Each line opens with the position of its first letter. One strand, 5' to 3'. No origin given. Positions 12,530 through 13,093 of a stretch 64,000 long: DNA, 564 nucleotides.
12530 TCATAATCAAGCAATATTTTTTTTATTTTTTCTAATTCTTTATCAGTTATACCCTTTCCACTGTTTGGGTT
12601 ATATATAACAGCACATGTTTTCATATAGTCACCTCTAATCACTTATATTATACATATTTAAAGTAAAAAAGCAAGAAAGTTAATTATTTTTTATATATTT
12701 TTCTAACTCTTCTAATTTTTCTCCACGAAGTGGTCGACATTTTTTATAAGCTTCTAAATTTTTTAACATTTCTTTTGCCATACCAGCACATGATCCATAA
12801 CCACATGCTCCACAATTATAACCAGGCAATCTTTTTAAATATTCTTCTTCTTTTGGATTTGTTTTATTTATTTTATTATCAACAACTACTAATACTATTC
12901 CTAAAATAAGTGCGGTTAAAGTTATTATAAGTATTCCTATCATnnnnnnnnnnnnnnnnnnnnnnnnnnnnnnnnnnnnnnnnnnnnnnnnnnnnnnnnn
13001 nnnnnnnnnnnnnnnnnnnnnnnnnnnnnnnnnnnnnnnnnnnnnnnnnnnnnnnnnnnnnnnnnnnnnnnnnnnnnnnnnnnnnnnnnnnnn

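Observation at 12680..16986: Atypical Rnf operon: RnfD-RnfG fusion, 87-aa RnfB lacking all ferredoxin domains, and a translationally coupled Cys-rich micro-ORF between rnfA and rnfB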

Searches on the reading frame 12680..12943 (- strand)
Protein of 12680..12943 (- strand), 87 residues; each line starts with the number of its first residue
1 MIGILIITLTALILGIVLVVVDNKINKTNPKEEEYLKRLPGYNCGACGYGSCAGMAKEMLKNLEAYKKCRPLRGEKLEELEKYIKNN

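Call 3: search_protein_families(library=pfam, proteins=[window:12680-12943:-], max_evalue=0.1)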
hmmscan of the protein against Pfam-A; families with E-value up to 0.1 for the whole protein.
window:12680-12943:- (87 aa): 2 families
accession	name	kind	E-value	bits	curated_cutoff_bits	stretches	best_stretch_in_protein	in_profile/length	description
PF04060.18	FeS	-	3.3e-09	36.8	23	1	39-71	1-33/33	Putative Fe-S cluster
PF07666.16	MpPF26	-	0.00094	19.6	37.2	1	4-37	15-48/75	M penetrans paralogue family 26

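Call 4: search_protein_families(library=ncbifam, proteins=[window:12680-12943:-], max_evalue=0.1)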
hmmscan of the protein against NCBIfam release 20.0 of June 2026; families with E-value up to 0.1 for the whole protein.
window:12680-12943:- (87 aa): 14 families
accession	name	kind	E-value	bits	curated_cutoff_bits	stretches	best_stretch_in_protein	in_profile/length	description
NF041836.1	rnfB_Methano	equivalog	2.4e-10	40.3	445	1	6-74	13-81/265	Rnf electron transport complex subunit RnfB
NF005505.0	PRK07118.1-4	equivalog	7.5e-10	38.7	378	1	8-69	15-77/265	Fe-S cluster domain-containing protein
TIGR01944.1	rnfB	subfamily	3.5e-09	36.5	68.7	1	4-79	8-83/190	RnfABCDGE type electron transport complex subunit B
NF005506.0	PRK07118.1-5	equivalog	7.3e-09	35.4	388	1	9-76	15-82/279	Fe-S cluster domain-containing protein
NF005503.0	PRK07118.1-2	equivalog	9.9e-09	34.8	252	1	2-64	4-67/292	RnfABCDGE type electron transport complex subunit B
NF005504.0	PRK07118.1-3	equivalog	5.6e-08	32.5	437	1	3-76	7-81/293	Fe-S cluster domain-containing protein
NF003475.0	PRK05113.1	equivalog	5e-07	29.8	203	1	2-81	6-85/190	electron transport complex subunit RsxB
NF003195.0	PRK04165.1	equivalog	6.6e-07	28.6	306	1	36-84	9-57/450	acetyl-CoA decarbonylase/synthase complex subunit gamma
NF011065.0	PRK14494.1-4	equivalog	0.00022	20.7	287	1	38-70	162-194/244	putative molybdopterin-guanine dinucleotide biosynthesis protein MobB/FeS domain-containing protein protein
NF006446.0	PRK08764.1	equivalog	0.0014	18.5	220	1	33-71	9-48/139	Rnf electron transport complex subunit RnfB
NF001604.0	PRK00398.1-1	equivalog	0.015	14.9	103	1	32-50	14-32/48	DNA-directed RNA polymerase subunit P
NF005415.0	PRK06991.1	equivalog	0.016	14.9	281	1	39-82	15-58/284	electron transport complex subunit RsxB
NF011064.0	PRK14494.1-3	equivalog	0.042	13.2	418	1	38-72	159-192/244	putative molybdopterin-guanine dinucleotide biosynthesis protein MobB/FeS domain-containing protein protein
NF011062.0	PRK14494.1-1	equivalog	0.056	12.9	323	1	42-77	150-184/231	putative molybdopterin-guanine dinucleotide biosynthesis protein MobB/FeS domain-containing protein protein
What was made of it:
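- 12680..12943 (-): Mini-rnfB (87 aa): TM1B helix plus a single PF04060 [4Fe-4S] domain (C44, C47, C52, C69), equivalent to the mobile 'B8 domain'. It has no ferredoxin-type domains. Pfam and NCBIfam cover only the N-terminal ~80 model positions (calls 3 and 4).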

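Call 5: find_homologous_proteins(query=window:12680-12943:-, max_evalue=0.001)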
Query window:12680-12943:- (87 aa): 192 proteins with E <= 0.001 among 196 candidates; the best 120 are listed.
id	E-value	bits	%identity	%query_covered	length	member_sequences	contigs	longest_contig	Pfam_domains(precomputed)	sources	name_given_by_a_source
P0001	1.6e-49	183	100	99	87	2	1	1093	PF04060.19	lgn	-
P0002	2.6e-39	150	79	99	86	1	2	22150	PF04060.19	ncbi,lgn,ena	-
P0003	3.1e-38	147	76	99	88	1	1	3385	PF04060.19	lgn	-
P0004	2.4e-37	144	74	99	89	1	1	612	PF04060.19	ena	-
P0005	3.0e-37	144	74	99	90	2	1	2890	PF04060.19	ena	-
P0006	3.6e-37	143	74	99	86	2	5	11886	PF04060.19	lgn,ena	-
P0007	4.9e-37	143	74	99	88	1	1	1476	PF04060.19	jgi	jgi:Na+-translocating ferredoxin:NAD+ oxidoreductase RNF subunit RnfB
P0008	5.0e-37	143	76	99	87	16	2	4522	PF04060.19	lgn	-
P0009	5.0e-37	143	75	100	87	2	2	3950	PF04060.19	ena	-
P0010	5.5e-37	143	75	98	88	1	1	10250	PF04060.19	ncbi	-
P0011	1.0e-36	142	71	99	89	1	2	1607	PF04060.19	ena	-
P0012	1.2e-36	142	72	87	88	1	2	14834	PF04060.19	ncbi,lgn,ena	-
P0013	1.5e-36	141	74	98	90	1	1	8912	PF04060.19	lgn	-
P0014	4.7e-36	140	72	99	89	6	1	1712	-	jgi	jgi:Na+-translocating ferredoxin:NAD+ oxidoreductase RNF subunit RnfB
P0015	5.6e-36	140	74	99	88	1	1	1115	PF04060.19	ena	-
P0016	7.6e-36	139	73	99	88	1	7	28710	PF04060.19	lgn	-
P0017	2.3e-35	138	72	99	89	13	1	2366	PF04060.19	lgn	-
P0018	2.4e-35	138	71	99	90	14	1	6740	PF04060.19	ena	-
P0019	3.3e-35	137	72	99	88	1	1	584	PF04060.19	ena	-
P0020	4.0e-35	137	72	98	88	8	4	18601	PF04060.19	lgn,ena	-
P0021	5.3e-35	136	72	99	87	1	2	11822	PF04060.19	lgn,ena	-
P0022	6.1e-35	136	73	99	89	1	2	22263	PF04060.19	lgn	-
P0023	8.8e-35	136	73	97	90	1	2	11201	PF04060.19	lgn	-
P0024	1.1e-34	135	71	100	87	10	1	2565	PF04060.19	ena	-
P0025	1.6e-34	135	71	99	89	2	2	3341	PF04060.19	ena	-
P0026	2.1e-34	134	71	99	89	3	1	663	PF04060.19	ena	-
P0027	2.1e-34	134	72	99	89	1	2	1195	PF04060.19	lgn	-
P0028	4.9e-34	133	72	99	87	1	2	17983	PF04060.19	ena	-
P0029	1.3e-33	132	69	100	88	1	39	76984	PF04060.19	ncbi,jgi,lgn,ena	-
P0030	6.8e-33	130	71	98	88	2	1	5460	PF04060.19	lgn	-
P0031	7.8e-33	129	68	100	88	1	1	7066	PF04060.19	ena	-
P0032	8.6e-33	129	67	99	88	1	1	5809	PF04060.19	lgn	-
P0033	2.7e-32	128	67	100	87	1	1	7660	PF04060.19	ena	-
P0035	5.1e-31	124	67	98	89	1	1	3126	PF04060.19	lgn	-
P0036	7.0e-30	120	58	82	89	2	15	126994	PF04060.19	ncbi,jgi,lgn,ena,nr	ncbi:MAG: hypothetical protein E7165_01860 [Firmicutes bacterium]|nr:hypothetical protein [Bacillota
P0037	1.5e-29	119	60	100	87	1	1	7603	PF04060.19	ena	-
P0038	1.6e-29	119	64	98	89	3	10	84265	PF04060.19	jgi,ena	-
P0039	3.1e-29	118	62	100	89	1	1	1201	PF04060.19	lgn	-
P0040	3.3e-29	118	62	98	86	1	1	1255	PF04060.19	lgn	-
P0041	4.1e-29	118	65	97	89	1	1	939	PF04060.19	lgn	-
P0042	7.9e-29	117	65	98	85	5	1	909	PF04060.19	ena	-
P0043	9.8e-29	116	65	98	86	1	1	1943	PF04060.19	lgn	-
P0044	1.0e-28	116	64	98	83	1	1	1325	PF04060.19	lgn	-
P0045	1.1e-28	116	64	98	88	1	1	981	PF04060.19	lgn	-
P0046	1.2e-28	116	60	97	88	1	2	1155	PF04060.19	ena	-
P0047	1.4e-28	116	61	100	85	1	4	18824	PF04060.19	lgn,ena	-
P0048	1.5e-28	116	64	98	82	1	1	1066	PF04060.19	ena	-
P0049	2.7e-28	115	64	98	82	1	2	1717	PF04060.19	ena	-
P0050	2.7e-28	115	60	97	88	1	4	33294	PF04060.19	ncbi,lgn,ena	-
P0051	3.3e-28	115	64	98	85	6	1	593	PF04060.19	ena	-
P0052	5.6e-28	114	58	99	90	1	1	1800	PF04060.19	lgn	-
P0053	6.3e-28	114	58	99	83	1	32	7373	PF04060.19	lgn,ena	-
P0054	1.3e-27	113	58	99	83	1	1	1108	PF04060.19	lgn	-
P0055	1.3e-27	113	62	97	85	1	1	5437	PF04060.19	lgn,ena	-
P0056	3.7e-27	111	57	99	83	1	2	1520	PF04060.19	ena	-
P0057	4.1e-27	111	55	98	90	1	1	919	PF04060.19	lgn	-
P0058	4.5e-27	111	62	98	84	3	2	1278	PF04060.19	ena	-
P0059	5.1e-27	111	61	97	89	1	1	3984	PF04060.19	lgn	-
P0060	5.2e-27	111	58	97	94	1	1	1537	PF04060.19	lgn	-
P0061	6.2e-27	111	61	97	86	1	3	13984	PF04060.19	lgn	-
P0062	8.9e-27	110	55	100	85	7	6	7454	PF04060.19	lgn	-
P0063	1.0e-26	110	58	98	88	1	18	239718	PF04060.19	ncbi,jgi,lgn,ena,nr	ncbi:MAG: hypothetical protein E7173_00500 [Firmicutes bacterium]|nr:hypothetical protein [Bacillota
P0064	1.1e-26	110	58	98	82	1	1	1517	PF04060.19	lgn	-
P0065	1.1e-26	110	56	97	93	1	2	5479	PF04060.19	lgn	-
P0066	1.6e-26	109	59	100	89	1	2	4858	PF04060.19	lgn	-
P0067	1.7e-26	109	58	79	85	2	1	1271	PF04060.19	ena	-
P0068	2.9e-26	109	58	99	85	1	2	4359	PF04060.19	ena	-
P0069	3.2e-26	108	56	98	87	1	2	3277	PF04060.19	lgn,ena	-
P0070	4.2e-26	108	64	97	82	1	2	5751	PF04060.19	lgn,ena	-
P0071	6.4e-26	107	55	100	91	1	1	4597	PF04060.19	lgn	-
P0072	7.7e-26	107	64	97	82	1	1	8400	PF04060.19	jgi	-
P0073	9.9e-26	107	63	97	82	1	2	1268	PF04060.19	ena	-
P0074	1.1e-25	107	64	95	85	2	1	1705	PF04060.19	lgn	-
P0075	1.2e-25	107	59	80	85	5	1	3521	PF04060.19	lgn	-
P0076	1.6e-25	106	60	97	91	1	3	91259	PF04060.19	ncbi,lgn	-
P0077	1.8e-25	106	63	97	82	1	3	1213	PF04060.19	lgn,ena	-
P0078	1.9e-25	106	72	78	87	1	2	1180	PF04060.19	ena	-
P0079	1.9e-25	106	62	97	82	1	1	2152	PF04060.19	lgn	-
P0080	1.9e-25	106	61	97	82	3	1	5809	PF04060.19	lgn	-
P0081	3.5e-25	105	63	97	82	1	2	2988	PF04060.19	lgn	-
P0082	4.0e-25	105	61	97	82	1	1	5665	PF04060.19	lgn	-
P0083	6.7e-25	104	60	99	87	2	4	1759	PF04060.19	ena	-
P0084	7.3e-25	104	57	99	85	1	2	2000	PF04060.19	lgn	-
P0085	7.7e-25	104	59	98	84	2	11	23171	PF04060.19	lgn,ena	-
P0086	8.1e-25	104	59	98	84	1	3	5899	PF04060.19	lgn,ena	-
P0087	8.1e-25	104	59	99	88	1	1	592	PF04060.19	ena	-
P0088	8.7e-25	104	63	97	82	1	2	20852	PF04060.19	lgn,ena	-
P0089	9.7e-25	104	57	91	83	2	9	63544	PF04060.19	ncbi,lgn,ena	-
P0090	1.4e-24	103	59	92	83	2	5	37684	PF04060.19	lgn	-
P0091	1.8e-24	103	56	100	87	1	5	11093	PF04060.19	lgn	-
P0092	2.2e-24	103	59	90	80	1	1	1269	PF04060.19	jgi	jgi:Na+-translocating ferredoxin:NAD+ oxidoreductase RNF subunit RnfB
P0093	2.2e-24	103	57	99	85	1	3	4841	PF04060.19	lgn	-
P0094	2.8e-24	102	61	95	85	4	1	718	PF04060.19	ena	-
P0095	2.8e-24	102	55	100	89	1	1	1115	PF04060.19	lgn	-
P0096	3.2e-24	102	64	97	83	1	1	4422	PF04060.19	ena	-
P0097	3.5e-24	102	58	99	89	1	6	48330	PF04060.19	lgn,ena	-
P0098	3.9e-24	102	64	97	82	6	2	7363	PF04060.19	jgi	-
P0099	4.0e-24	102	57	72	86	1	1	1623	PF04060.19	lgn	-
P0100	4.8e-24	101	52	99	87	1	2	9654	PF04060.19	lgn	-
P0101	5.2e-24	101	54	80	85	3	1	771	PF04060.19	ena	-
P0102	5.3e-24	101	56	98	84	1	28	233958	PF04060.19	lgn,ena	-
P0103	5.7e-24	101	57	100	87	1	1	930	PF04060.19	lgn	-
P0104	7.6e-24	101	55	98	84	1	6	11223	PF04060.19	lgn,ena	-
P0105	7.9e-24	101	57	100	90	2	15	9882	PF04060.19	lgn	-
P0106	8.6e-24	101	50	99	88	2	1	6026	PF04060.19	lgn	-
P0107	1.1e-23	100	55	98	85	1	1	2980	PF04060.19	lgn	-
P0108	1.2e-23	100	58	98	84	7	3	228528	PF04060.19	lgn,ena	-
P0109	1.4e-23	100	57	100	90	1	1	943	PF04060.19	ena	-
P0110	1.5e-23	100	55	100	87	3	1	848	PF04060.19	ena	-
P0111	1.5e-23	100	53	98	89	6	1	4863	PF04060.19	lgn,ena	-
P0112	1.8e-23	100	53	84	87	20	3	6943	PF04060.19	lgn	-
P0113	1.8e-23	100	60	98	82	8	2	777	PF04060.19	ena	-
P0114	2.3e-23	99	64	85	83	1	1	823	PF04060.19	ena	-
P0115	3.2e-23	99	85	60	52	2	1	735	PF04060.19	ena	-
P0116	3.4e-23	99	53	99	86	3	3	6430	PF04060.19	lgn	-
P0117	3.4e-23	99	58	98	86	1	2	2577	PF04060.19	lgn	-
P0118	3.5e-23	99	55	100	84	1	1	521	PF04060.19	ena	-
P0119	3.7e-23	99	56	99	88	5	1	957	PF04060.19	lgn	-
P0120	3.7e-23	99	58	99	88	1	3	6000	PF04060.19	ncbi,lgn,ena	-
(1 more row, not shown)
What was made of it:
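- Checked: 192 protein clusters of 52-94 aa RnfB homologues exist (call 5).
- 192 clusters of 52-94 aa (call 5).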

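Call 7: find_encoding_contigs(protein=P0036, flank=7000, max_places=2)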
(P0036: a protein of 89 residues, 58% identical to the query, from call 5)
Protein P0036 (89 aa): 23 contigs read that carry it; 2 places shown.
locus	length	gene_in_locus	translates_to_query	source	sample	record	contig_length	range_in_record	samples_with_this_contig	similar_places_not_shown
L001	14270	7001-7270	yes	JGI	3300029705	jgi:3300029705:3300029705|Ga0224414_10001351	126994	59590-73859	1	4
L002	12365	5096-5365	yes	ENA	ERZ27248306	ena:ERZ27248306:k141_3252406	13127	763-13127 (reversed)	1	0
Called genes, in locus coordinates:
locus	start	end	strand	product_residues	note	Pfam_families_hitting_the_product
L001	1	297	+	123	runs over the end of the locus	-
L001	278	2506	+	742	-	PF01136:Peptidase_U32, PF12392:DUF3656, PF01136:Peptidase_U32 (weak)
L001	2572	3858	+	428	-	PF13375:RnfC_N, PF01512:Complex1_51K, PF10531:SLBB, PF13534:Fer4_17 (faint), PF13237:Fer4_10 (faint), PF14697:Fer4_21 (weak), PF25160:LdpA_Fe-S-bd (faint), PF12838:Fer4_7, +3 more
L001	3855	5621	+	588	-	PF03116:NQR2_RnfD_RnfE, PF04205:FMN_bind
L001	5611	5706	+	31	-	-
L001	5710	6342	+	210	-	PF02508:Rnf-Nqr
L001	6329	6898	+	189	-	PF02508:Rnf-Nqr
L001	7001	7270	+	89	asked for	PF04060:FeS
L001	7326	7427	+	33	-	-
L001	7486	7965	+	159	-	-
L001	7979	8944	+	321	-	-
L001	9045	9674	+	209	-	PF02390:Methyltransf_4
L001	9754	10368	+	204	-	-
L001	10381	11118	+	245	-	-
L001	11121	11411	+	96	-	-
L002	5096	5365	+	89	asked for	PF04060:FeS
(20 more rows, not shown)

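Call 8: find_encoding_contigs(protein=P0063, flank=7000, max_places=2)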
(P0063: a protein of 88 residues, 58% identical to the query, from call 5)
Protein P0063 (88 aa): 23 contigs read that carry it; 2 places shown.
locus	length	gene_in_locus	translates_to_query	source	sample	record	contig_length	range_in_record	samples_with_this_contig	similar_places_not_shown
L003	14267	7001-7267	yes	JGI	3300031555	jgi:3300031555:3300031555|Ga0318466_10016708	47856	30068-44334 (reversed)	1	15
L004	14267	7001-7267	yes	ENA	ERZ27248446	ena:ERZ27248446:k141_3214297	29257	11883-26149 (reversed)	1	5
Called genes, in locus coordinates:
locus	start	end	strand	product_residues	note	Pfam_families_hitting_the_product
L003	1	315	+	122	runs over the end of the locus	PF07963:N_methyl (faint)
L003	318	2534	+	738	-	PF01136:Peptidase_U32, PF12392:DUF3656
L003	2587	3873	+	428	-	PF13375:RnfC_N, PF01512:Complex1_51K, PF10531:SLBB, PF13534:Fer4_17 (faint), PF13237:Fer4_10 (faint), PF12838:Fer4_7, PF13187:Fer4_9 (weak), PF14697:Fer4_21 (weak), +2 more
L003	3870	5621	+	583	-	PF03116:NQR2_RnfD_RnfE, PF04205:FMN_bind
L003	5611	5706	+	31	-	-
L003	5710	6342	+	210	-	PF02508:Rnf-Nqr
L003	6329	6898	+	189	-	PF02508:Rnf-Nqr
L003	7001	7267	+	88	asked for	PF04060:FeS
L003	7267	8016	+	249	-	PF02390:Methyltransf_4, PF13847:Methyltransf_31 (weak)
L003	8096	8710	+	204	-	-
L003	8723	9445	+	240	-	-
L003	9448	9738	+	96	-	-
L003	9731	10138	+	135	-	PF12732:YtxH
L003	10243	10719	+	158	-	-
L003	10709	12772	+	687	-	PF00990:GGDEF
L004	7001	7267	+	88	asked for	PF04060:FeS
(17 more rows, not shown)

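Call 9: find_encoding_contigs(protein=P0102, flank=7000, max_places=2)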
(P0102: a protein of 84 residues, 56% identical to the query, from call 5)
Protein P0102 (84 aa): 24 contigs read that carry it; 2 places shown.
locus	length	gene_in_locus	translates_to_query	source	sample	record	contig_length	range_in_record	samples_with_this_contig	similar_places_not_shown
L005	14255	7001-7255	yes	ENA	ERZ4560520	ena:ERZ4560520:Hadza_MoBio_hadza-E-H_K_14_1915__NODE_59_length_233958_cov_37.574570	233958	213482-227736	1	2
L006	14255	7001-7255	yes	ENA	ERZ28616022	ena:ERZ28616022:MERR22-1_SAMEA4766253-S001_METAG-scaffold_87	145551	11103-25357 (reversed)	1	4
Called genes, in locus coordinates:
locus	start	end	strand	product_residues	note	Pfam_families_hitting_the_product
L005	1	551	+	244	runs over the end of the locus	PF02463:SMC_N, PF00005:ABC_tran, PF13304:AAA_21 (faint)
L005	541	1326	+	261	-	PF01458:SUFBD_core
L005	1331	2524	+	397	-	PF00266:Aminotran_5, PF01053:Cys_Met_Meta_PP (weak)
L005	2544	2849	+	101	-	-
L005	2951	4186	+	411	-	PF13375:RnfC_N, PF01512:Complex1_51K, PF10531:SLBB, PF13746:Fer4_18 (faint), PF13187:Fer4_9, PF13237:Fer4_10 (weak), PF12838:Fer4_7, PF14697:Fer4_21 (weak), +7 more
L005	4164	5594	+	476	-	PF03116:NQR2_RnfD_RnfE, PF04205:FMN_bind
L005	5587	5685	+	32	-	-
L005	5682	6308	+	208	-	PF02508:Rnf-Nqr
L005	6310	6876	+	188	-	PF02508:Rnf-Nqr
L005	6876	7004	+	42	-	-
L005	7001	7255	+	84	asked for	PF04060:FeS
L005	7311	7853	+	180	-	PF01765:RRF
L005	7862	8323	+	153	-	PF07963:N_methyl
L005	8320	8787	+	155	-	PF07963:N_methyl (weak)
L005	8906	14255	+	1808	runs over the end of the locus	PF07963:N_methyl (weak), PF09430:EMC7_beta-sandw (faint), PF13620:CarboxypepD_reg (faint), PF17210:SdrD_B (faint), PF23623:GBD_IRG7_N (faint), PF24421:Ig_J (faint), PF07495:Y_Y_Y (faint), PF02012:BNR (faint), +2 more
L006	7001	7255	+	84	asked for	PF04060:FeS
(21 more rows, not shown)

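Call 26: find_related_loci(query=A1, collection=genome_contigs, flank=6000)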
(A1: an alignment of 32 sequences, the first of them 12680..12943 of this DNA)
Query A1 (87 aa) in genome_contigs; peptide patterns used: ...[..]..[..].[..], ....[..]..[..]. (x = any residue, [..] = any of these).
255 stretches matched a pattern; 212 encode a relative of the query (tblastn E <= 1e-3); the best 80 are kept; 80 distinct loci.
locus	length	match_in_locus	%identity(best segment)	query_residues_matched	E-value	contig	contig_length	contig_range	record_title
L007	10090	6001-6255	75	1-85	3e-40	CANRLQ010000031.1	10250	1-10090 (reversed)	MAG: uncultured Bacilli bacterium isolate Lapin-011__bin79 genome assembly, contig: Lapin-011__NODE_7316_length_10250_co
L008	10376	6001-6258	70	1-86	1e-38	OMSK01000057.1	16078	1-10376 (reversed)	uncultured Firmicutes bacterium isolate RUG832 genome assembly, contig: k87_31574980, whole genome shotgun sequence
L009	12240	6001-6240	74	1-80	3e-38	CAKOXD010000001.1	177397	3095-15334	MAG: uncultured Bacilli bacterium isolate REFINED_METABAT215_TOP10_CONTIGS_1500_ASSEMBLY_K77_MERGED__Hadza_MoBio_hadza-E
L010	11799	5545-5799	71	1-85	2e-37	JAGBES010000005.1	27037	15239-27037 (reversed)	MAG: Bacilli bacterium isolate RGIG9051 Water_deer_Rectum-4__c322, whole genome shotgun sequence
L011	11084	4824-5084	69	1-87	2e-37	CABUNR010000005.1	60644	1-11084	MAG TPA_asm: uncultured Firmicutes bacterium isolate MGYG-HGUT-04175 genome assembly, contig: GUT_GENOME258596_5, whole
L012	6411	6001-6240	74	7-86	3e-36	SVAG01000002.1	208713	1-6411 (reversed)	MAG: Lactobacillales bacterium isolate SIG196 NODE_929_length_208713_cov_5.853667, whole genome shotgun sequence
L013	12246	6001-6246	65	1-85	8e-34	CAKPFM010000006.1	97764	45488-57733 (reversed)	MAG: uncultured Bacilli bacterium isolate REFINED_METABAT215_TOP10_CONTIGS_1500_ASSEMBLY_K77_MERGED__Hadza_MoBio_hadza-A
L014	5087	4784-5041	63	1-87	1e-33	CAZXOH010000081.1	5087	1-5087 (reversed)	MAG TPA_asm: uncultured Muribaculaceae bacterium isolate binchicken_co323_76 genome assembly, contig: NODE_19221_length_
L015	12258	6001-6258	64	1-87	2e-33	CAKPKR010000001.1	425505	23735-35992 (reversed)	MAG: uncultured Bacilli bacterium isolate REFINED_METABAT215_TOP10_CONTIGS_1500_ASSEMBLY_K77_MERGED__Hadza_MoBio_hadza-E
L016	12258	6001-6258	63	1-87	5e-33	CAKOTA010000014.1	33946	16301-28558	MAG: uncultured Bacilli bacterium isolate REFINED_METABAT215_TOP10_CONTIGS_1500_ASSEMBLY_K77_MERGED__Hadza_MoBio_hadza-E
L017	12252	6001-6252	59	1-85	4e-32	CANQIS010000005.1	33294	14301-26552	MAG: uncultured Bacilli bacterium isolate Lapin-027__bin63 genome assembly, contig: Lapin-027__NODE_1006_length_33294_co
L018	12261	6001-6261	59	1-87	4e-32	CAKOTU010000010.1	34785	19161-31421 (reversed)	MAG: uncultured Bacilli bacterium isolate REFINED_METABAT215_TOP10_CONTIGS_1500_ASSEMBLY_K77_MERGED__Hadza_MoBio_hadza-E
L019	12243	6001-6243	62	1-84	3e-31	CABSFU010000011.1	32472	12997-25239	MAG TPA_asm: uncultured Bacillales bacterium isolate MGYG-HGUT-02248 genome assembly, contig: GUT_GENOME139761_11, whole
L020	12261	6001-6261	56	1-87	3e-31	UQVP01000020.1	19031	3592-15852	uncultured Tenericutes bacterium isolate UMGS688 genome assembly, contig: NODE_706_length_19031_cov_19.679911, whole gen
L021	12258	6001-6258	59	1-87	4e-31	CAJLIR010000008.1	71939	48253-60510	MAG TPA_asm: uncultured Bacillales bacterium isolate ERR1600721-bin.53 genome assembly, contig: NODE_357_length_71939_co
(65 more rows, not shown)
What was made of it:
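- Tried and rejected: The scan with the short-RnfB alignment worked (call 26).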

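Call 38: search_solved_structures(query=window:12680-12943:-, max_evalue=0.01, show_alignments=3)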
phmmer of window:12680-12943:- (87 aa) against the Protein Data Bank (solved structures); distinct sequences matched with E-value up to 0.01: 1.
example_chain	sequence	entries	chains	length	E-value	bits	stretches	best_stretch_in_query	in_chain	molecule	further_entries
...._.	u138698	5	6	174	0.00062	22.8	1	5-75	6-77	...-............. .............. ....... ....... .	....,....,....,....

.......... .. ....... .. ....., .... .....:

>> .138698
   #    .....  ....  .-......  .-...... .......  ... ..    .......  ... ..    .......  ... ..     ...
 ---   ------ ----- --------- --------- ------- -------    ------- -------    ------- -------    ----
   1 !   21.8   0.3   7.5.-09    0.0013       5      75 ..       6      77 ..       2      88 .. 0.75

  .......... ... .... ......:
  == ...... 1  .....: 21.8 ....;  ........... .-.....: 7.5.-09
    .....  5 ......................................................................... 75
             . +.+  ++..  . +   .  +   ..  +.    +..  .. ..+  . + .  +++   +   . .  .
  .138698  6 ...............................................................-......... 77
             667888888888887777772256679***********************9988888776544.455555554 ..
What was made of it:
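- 12680..12943 (-): Residues 5-75 align to residues 6-77 of A. vinelandii RnfB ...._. (call 38).
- Closest known: Canonical Rnf complex. Same: The RnfB N-terminus aligns to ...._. residues 6-77 (call 38).
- Homology to residues 6-77 of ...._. (call 38).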

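Call 58: predict_structure(alignment_id=A1)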
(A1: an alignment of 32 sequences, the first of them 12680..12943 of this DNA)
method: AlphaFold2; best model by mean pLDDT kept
length: 87 residues; sequences in the alignment: 32
mean_pLDDT: 89.7   pTM: 0.62
mean pLDDT of the five models: 89.7, 88.1, 83.3, 82.4, 81.6
residues with pLDDT >= 90: 64; 70-90: 20; 50-70: 3; < 50: 0
segments of 3 or more residues with pLDDT < 50: none
pLDDT, mean of each block of 10 residues (from residue 1): 90 91 74 92 90 93 93 93 90
secondary structure, 60 per line:
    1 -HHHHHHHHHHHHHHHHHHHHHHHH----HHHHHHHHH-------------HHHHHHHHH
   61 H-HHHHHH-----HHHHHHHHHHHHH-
elements in order: H2-25 H30-38 H52-61 H63-68 H74-86
